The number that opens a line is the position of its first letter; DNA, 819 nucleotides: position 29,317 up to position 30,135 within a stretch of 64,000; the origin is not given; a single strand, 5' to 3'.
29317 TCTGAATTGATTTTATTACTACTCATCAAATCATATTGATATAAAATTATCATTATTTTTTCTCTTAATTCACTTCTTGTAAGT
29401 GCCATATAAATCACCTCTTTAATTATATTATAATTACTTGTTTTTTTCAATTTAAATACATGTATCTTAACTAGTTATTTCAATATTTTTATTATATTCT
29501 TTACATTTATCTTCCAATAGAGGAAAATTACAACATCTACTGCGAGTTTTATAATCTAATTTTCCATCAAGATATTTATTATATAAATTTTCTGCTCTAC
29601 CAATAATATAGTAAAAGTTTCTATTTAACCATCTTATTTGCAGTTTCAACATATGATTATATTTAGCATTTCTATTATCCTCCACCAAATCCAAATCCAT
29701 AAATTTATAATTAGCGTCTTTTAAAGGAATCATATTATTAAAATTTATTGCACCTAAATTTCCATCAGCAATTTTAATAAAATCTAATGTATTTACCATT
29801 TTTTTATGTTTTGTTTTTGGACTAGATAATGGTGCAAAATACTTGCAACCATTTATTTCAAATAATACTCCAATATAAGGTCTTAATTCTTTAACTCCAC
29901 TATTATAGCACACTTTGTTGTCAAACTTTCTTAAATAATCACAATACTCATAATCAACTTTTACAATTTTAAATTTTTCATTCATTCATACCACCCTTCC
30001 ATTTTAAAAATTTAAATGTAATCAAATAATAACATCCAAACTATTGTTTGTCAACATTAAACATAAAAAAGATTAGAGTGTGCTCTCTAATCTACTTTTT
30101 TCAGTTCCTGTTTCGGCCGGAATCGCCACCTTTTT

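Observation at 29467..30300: Type III toxin-antitoxin locus: ToxN/AbiQ-like toxin preceded by a terminator and a tandem ~38-nt repeat array (ToxI-like RNA), wedged between mutS and nusB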

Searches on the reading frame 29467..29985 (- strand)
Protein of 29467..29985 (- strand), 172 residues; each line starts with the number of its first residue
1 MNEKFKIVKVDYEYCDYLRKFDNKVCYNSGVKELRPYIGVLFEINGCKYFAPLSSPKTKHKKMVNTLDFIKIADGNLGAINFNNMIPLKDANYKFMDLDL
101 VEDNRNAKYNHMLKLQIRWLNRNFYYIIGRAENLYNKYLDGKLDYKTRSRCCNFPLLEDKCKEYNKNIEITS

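Call 4: search_protein_families(library=pfam, proteins=[window:29467-29985:-], max_evalue=0.01)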
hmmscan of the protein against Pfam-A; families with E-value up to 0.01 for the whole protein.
window:29467-29985:- (172 aa): 1 family
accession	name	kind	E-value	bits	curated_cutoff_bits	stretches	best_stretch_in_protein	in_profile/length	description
PF13958.12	ToxN_toxin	-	5.8e-46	157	25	1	6-164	2-159/159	Toxin ToxN, type III toxin-antitoxin system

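Call 8: search_solved_structures(query=window:29467-29985:-, max_evalue=1, show_alignments=3)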
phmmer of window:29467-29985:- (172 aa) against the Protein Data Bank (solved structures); distinct sequences matched with E-value up to 1: 4.
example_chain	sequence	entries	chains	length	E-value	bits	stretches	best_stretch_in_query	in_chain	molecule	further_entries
4ato_A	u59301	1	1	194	7.3e-24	88.3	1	4-166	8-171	TOXN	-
2xd0_A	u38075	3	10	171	3.1e-20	76.4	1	7-171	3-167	TOXN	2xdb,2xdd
7d8o_A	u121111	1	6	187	8.4e-17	65.3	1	6-168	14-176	Type III toxin-antitoxin system ToxN/AbiQ family toxin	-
4glk_A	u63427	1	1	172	4.8e-09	40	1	9-167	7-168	AbiQ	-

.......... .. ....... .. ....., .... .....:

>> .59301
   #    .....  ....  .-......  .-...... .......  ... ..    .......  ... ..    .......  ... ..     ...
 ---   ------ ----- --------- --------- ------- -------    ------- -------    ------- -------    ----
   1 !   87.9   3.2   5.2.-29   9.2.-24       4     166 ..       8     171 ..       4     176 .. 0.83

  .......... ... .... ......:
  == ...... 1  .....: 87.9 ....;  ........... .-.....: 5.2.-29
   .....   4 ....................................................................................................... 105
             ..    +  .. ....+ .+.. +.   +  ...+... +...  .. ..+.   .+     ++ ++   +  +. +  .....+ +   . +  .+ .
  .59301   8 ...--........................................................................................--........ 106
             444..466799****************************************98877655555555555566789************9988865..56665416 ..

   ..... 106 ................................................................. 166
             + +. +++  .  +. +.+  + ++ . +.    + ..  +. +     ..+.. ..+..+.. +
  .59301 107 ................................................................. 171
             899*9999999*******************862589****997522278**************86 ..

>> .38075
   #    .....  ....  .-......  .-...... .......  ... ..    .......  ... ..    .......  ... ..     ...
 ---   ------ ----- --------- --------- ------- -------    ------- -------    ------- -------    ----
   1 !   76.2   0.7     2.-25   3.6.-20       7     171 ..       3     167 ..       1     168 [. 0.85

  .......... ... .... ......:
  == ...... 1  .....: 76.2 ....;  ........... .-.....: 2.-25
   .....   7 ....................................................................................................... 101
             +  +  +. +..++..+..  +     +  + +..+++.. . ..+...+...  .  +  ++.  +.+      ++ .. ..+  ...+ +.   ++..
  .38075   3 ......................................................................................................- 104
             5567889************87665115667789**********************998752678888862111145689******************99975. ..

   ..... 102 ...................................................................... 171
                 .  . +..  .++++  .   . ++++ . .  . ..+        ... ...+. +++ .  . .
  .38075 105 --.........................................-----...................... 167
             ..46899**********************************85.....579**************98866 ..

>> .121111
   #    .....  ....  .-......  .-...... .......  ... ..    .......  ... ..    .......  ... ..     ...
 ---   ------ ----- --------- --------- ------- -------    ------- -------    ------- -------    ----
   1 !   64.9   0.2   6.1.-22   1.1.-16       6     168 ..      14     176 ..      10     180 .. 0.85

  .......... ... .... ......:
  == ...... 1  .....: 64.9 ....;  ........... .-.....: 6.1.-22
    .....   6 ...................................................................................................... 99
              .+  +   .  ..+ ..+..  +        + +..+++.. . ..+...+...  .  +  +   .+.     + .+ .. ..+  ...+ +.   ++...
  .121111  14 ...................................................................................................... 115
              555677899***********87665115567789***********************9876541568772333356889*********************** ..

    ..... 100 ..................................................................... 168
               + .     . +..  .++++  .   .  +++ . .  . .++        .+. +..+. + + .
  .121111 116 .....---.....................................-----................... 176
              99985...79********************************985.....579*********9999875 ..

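Call 11: find_homologous_proteins(query=window:29467-29985:-, max_evalue=1e-10)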
Query window:29467-29985:- (172 aa): 1567 proteins with E <= 1e-10 among 1603 candidates; the best 120 are listed.
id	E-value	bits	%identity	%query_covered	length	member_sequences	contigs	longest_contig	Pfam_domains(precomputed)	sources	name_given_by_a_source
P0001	2.5e-79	284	73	99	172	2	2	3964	PF13958.13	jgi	-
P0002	2.9e-77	277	73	99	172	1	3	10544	PF13958.13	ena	-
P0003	9.7e-67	243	67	95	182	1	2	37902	PF13958.13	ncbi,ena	-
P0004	2.5e-66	241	99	64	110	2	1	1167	PF13958.13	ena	-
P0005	1.4e-62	229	68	94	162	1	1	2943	PF13958.13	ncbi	-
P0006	4.8e-62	227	65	93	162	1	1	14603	PF13958.13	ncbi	-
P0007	3.2e-61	225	65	94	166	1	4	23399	PF13958.13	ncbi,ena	-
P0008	1.4e-60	223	63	98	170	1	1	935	PF13958.13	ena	-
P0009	8.1e-60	220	59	97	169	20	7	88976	PF13958.13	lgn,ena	-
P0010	9.6e-60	220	59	97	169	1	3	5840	PF13958.13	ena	-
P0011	1.1e-59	220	63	95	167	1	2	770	PF13958.13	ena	-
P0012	1.2e-59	220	59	95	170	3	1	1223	PF13958.13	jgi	-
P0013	1.2e-59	219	59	97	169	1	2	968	PF13958.13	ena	-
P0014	1.3e-59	219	59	97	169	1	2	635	PF13958.13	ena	-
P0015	3.7e-59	218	58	97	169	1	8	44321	PF13958.13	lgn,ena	-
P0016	8.2e-59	217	60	97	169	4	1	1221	PF13958.13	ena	-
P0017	9.9e-59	217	60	97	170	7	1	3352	PF13958.13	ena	-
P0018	1.2e-58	216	58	97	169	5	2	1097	PF13958.13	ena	-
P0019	1.3e-58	216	59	99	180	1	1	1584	PF13958.13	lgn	-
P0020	1.4e-58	216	58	97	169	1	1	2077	PF13958.13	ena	-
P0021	1.5e-58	216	59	97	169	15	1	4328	PF13958.13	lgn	-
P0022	2.1e-58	215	58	97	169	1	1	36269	PF13958.13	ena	-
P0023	2.2e-58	215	61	94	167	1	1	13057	PF13958.13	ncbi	-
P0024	3.6e-58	215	58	97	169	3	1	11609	PF13958.13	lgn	-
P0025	1.4e-57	213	58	97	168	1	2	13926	PF13958.13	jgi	-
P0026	1.4e-57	213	56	97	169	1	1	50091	PF13958.13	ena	-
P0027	1.5e-57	213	58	97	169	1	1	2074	PF13958.13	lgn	-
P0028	1.9e-57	212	63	94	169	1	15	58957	PF13958.13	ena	-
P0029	2.1e-57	212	57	96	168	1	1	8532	PF13958.13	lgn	-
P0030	2.3e-57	212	58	97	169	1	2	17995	PF13958.13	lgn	-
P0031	2.5e-57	212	63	94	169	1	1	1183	PF13958.13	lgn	-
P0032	2.6e-57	212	62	94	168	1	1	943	PF13958.13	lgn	-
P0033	2.8e-57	212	57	96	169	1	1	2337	PF13958.13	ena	-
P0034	3.3e-57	212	61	97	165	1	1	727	PF13958.13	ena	-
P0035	4.1e-57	211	57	97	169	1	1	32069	PF13958.13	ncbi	-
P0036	4.3e-57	211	57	94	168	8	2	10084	PF13958.13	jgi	-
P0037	4.8e-57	211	58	96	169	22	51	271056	PF13958.13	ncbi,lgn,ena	-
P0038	5.2e-57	211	59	94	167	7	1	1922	PF13958.13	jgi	jgi:protein AbiQ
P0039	5.6e-57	211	57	97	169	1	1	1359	PF13958.13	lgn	-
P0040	5.9e-57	211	59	98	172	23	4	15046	PF13958.13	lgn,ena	-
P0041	6.0e-57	211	57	97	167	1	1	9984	PF13958.13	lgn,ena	-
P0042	6.0e-57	211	59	97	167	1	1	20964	PF13958.13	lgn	-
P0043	6.2e-57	211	57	97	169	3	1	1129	PF13958.13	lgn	-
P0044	6.4e-57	211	57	97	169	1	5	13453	PF13958.13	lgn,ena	-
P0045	9.1e-57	210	55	97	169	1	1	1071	PF13958.13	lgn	-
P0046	1.0e-56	210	58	97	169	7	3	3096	PF13958.13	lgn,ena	-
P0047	1.1e-56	210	57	96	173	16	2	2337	PF13958.13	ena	-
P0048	1.1e-56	210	58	97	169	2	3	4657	PF13958.13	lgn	-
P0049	1.4e-56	209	59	99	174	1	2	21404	PF13958.13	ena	-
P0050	1.5e-56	209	56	97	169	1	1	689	PF13958.13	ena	-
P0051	2.0e-56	209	58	94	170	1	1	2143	PF13958.13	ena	-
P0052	2.0e-56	209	57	97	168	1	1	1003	PF13958.13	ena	-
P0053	2.4e-56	209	57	97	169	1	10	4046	PF13958.13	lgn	-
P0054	2.6e-56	209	56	97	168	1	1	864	PF13958.13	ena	-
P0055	3.0e-56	208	59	94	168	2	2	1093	PF13958.13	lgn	-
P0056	3.5e-56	208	58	95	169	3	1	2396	PF13958.13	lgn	-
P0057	4.0e-56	208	58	96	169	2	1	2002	PF13958.13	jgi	jgi:protein AbiQ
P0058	5.9e-56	208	55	97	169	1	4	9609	PF13958.13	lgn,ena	-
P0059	5.9e-56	207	58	98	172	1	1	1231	PF13958.13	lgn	-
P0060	6.0e-56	207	60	93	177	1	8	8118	PF13958.13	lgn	-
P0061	6.1e-56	207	58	98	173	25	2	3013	PF13958.13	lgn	-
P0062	6.2e-56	207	59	97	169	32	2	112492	PF13958.13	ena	-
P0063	7.1e-56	207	59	94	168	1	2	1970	PF13958.13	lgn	-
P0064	7.3e-56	207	59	95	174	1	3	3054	PF13958.13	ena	-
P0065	7.3e-56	207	57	99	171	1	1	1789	PF13958.13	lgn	-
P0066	7.7e-56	207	57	96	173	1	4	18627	PF13958.13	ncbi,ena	-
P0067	8.0e-56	207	58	97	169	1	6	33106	PF13958.13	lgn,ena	-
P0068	8.4e-56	207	57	96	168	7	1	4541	PF13958.13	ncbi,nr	ncbi:MAG: type III toxin-antitoxin system ToxN/AbiQ family toxin [Clostridiaceae bacterium]|nr:type 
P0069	8.5e-56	207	60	97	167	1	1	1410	PF13958.13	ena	-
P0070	8.8e-56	207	61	95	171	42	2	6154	PF13958.13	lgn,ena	-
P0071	9.5e-56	207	60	93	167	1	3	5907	PF13958.13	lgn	-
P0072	1.1e-55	207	60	94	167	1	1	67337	PF13958.13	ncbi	-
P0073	1.1e-55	207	57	97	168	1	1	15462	PF13958.13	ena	-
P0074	1.5e-55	206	55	97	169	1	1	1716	PF13958.13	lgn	-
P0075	1.9e-55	206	59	94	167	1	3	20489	PF13958.13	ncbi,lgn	-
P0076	1.9e-55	206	54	98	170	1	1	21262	PF13958.13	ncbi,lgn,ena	-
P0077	2.0e-55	206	59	94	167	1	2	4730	PF13958.13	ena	-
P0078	2.2e-55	206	57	97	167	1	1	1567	PF13958.13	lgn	-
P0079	2.5e-55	205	58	97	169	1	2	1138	PF13958.13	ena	-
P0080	2.7e-55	205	59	97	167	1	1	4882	PF13958.13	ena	-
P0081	2.7e-55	205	58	97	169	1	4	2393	PF13958.13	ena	-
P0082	2.8e-55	205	59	97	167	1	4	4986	PF13958.13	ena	-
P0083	3.2e-55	205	62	95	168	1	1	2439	PF13958.13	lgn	-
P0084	3.3e-55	205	54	97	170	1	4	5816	PF13958.13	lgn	-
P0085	3.5e-55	205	58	97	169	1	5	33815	PF13958.13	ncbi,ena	-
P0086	3.5e-55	205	56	95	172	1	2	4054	PF13958.13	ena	-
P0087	3.5e-55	205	57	97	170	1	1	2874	PF13958.13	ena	-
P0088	3.6e-55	205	54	99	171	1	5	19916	PF13958.13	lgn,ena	-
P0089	3.8e-55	205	60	94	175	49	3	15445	PF13958.13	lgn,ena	-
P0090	4.7e-55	205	57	97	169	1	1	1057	PF13958.13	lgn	-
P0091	4.9e-55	205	58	97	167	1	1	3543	PF13958.13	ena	-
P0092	5.0e-55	204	58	94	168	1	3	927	PF13958.13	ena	-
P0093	5.1e-55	204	59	98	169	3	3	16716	PF13958.13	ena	-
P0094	5.2e-55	204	58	97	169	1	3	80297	PF13958.13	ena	-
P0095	5.2e-55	204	56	98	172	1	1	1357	PF13958.13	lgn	-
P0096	5.3e-55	204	59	97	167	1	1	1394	PF13958.13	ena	-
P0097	5.7e-55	204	58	97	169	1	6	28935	PF13958.13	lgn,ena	-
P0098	6.0e-55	204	59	94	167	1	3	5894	PF13958.13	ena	-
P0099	6.2e-55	204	58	96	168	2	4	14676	PF13958.13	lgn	-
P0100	6.4e-55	204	57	95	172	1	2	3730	PF13958.13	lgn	-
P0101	7.2e-55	204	60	97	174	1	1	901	PF13958.13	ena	-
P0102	7.4e-55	204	58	98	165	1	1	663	PF13958.13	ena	-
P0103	7.4e-55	204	61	95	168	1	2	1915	PF13958.13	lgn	-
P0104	7.5e-55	204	58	97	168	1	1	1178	PF13958.13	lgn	-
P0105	7.8e-55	204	58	97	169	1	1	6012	PF13958.13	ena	-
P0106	8.3e-55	204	61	95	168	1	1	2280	PF13958.13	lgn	-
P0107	8.6e-55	204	57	96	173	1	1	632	PF13958.13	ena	-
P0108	8.7e-55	204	57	97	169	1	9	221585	PF13958.13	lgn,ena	-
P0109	9.4e-55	204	57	97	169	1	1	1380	PF13958.13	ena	-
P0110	9.6e-55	204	58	97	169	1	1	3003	PF13958.13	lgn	-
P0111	9.8e-55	204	60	94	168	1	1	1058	PF13958.13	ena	-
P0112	1.1e-54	203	59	94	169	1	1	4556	PF13958.13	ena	-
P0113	1.2e-54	203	57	97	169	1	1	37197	PF13958.13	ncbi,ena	-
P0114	1.3e-54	203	57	94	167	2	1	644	PF13958.13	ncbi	-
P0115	1.3e-54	203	57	94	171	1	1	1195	PF13958.13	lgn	-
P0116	1.3e-54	203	58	94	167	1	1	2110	PF13958.13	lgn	-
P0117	1.4e-54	203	58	95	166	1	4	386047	PF13958.13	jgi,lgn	jgi:protein AbiQ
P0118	1.5e-54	203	58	97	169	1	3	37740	PF13958.13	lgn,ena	-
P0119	1.5e-54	203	58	96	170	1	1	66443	PF13958.13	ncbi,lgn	-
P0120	1.5e-54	203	58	95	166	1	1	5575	PF13958.13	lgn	-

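Call 17: find_related_loci(query=A1, collection=genome_contigs, flank=4000)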
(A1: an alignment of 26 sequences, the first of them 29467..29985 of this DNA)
Query A1 (172 aa) in genome_contigs; peptide patterns used: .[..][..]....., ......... (x = any residue, [..] = any of these).
599 stretches matched a pattern (row limit reached: there are more); 577 encode a relative of the query (tblastn E <= 1e-3); the best 80 are kept; 80 distinct loci.
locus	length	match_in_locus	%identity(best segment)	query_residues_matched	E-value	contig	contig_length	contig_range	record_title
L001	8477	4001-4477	67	3-165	2e-70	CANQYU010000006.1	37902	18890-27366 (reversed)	MAG: uncultured Bacilli bacterium isolate Lapin-015__bin56 genome assembly, contig: Lapin-015__NODE_841_length_37902_cov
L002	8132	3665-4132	65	5-164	7e-66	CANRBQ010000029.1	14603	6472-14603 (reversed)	MAG: uncultured Bacilli bacterium isolate Lapin-028__bin40 genome assembly, contig: Lapin-028__NODE_4630_length_14603_co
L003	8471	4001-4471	65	4-164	1e-64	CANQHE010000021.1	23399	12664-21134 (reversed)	MAG: uncultured Bacilli bacterium isolate Lapin-030__bin19 genome assembly, contig: Lapin-030__NODE_3046_length_23399_co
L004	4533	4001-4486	61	5-165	8e-62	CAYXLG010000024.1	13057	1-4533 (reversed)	MAG TPA_asm: uncultured Muribaculaceae bacterium isolate SRP192927_co8_203 genome assembly, contig: NODE_4331_length_130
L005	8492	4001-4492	60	5-167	1e-61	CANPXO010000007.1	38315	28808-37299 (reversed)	MAG: uncultured Bacilli bacterium isolate Lapin-004__bin27 genome assembly, contig: Lapin-004__NODE_1210_length_38315_co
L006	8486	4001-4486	60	5-165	2e-61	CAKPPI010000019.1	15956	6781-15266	MAG: uncultured Bacilli bacterium isolate REFINED_METABAT215_TOP10_CONTIGS_1500_ASSEMBLY_K77_MERGED__Hadza_MoBio_hadza-E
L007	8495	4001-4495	58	3-170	8e-61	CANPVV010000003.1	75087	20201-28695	MAG: uncultured Bacilli bacterium isolate Lapin-001__bin38 genome assembly, contig: Lapin-001__NODE_509_length_75087_cov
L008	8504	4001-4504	58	1-167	2e-60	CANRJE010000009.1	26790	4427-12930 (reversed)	MAG: uncultured Bacilli bacterium isolate Lapin-033__bin8 genome assembly, contig: Lapin-033__NODE_1421_length_26790_cov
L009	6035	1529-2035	59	1-169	1e-60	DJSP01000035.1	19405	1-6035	MAG TPA_asm: Bacillales bacterium UBA6331 UBA6331_contig_450, whole genome shotgun sequence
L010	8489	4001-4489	60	5-166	3e-60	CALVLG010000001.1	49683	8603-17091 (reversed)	MAG: uncultured Bacilli bacterium isolate BRZ_IK__bin31 genome assembly, contig: BRZ_IK__NODE_798_length_49683_cov_5.927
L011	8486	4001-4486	59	5-165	3e-60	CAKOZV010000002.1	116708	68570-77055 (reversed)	MAG: uncultured Bacilli bacterium isolate REFINED_METABAT215_TOP10_CONTIGS_1500_ASSEMBLY_K77_MERGED__Hadza_MoBio_hadza-E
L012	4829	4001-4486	57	5-165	2e-60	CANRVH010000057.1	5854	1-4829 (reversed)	MAG TPA_asm: uncultured Clostridia bacterium isolate SRR15730529_bin.44_metawrap_v1.3_MAG genome assembly, contig: NODE.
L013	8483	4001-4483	62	5-165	1e-59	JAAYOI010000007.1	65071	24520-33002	MAG: Mollicutes bacterium isolate AS21ysBPME_343 12125_AS21, whole genome shotgun sequence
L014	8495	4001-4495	61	3-166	2e-59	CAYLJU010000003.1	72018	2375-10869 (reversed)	MAG TPA_asm: uncultured Muribaculaceae bacterium isolate binchicken_co370_316 genome assembly, contig: NODE_523_length_7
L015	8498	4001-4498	60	3-167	2e-59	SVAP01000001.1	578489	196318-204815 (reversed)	MAG: Bacillota bacterium isolate SIG205 NODE_19_length_578489_cov_16.181271, whole genome shotgun sequence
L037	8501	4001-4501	60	3-169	2e-57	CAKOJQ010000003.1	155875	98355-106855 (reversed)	MAG: uncultured Bacilli bacterium isolate REFINED_METABAT215_TOP10_CONTIGS_1500_ASSEMBLY_K77_MERGED__Hadza_MoBio_C-REDO_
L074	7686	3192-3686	56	1-164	6e-56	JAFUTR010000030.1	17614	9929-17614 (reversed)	MAG: Bacilli bacterium isolate RGIG4816 Roe_deer_Reticulum.Co__c541792, whole genome shotgun sequence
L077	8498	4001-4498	56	1-165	4e-56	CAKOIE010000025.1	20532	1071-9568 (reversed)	MAG: uncultured Bacilli bacterium isolate REFINED_METABAT215_TOP10_CONTIGS_1500_ASSEMBLY_K77_MERGED__Hadza_MoBio_hadza-E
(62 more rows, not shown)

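Call 21: find_encoding_contigs(protein=P0002, flank=5000, max_places=3)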
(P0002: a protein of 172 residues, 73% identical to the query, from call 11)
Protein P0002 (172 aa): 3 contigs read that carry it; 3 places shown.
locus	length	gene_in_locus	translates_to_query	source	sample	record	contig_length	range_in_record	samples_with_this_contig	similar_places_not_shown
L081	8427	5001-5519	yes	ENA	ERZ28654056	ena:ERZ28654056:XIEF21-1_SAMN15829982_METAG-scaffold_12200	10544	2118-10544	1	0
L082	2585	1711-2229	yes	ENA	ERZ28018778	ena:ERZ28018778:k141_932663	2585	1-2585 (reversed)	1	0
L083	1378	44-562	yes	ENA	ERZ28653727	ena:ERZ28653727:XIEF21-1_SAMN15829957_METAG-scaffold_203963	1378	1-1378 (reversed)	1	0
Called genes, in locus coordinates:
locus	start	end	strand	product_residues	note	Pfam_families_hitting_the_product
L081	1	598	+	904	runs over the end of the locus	?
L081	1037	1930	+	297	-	-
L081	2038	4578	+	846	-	PF01624:MutS_I, PF05188:MutS_II (faint), PF05192:MutS_III, PF05190:MutS_IV, PF00488:MutS_V, PF27441:MutS_C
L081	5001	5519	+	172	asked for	PF13958:ToxN_toxin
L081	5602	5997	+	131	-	PF01029:NusB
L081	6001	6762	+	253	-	-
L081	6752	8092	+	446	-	PF13742:tRNA_anti_2, PF01336:tRNA_anti-codon, PF02601:Exonuc_VII_L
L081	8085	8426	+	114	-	?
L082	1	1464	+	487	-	?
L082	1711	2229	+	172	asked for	PF13958:ToxN_toxin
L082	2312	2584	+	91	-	?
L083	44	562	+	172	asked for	PF13958:ToxN_toxin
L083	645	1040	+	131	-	PF01029:NusB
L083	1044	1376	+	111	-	?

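Call 22: find_encoding_contigs(protein=P0001, flank=5000, max_places=3)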
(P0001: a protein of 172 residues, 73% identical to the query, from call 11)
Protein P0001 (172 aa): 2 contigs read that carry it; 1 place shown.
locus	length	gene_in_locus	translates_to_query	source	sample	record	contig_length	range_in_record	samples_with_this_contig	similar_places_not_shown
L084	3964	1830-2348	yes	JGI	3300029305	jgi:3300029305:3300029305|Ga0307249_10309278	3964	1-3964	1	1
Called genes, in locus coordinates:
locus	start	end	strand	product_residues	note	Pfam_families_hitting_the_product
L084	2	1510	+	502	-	?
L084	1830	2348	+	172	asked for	PF13958:ToxN_toxin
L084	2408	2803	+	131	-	PF01029:NusB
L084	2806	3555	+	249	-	-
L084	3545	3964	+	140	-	?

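Call 23: find_encoding_contigs(protein=P0005, flank=5000, max_places=3)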
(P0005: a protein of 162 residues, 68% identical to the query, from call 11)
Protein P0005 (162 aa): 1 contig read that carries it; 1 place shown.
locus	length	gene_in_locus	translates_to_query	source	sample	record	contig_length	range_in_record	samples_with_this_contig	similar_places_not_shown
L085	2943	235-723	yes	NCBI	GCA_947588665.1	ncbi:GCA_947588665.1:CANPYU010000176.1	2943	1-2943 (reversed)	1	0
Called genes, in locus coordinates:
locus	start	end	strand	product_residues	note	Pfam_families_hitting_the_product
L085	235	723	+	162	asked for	PF13958:ToxN_toxin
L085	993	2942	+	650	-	?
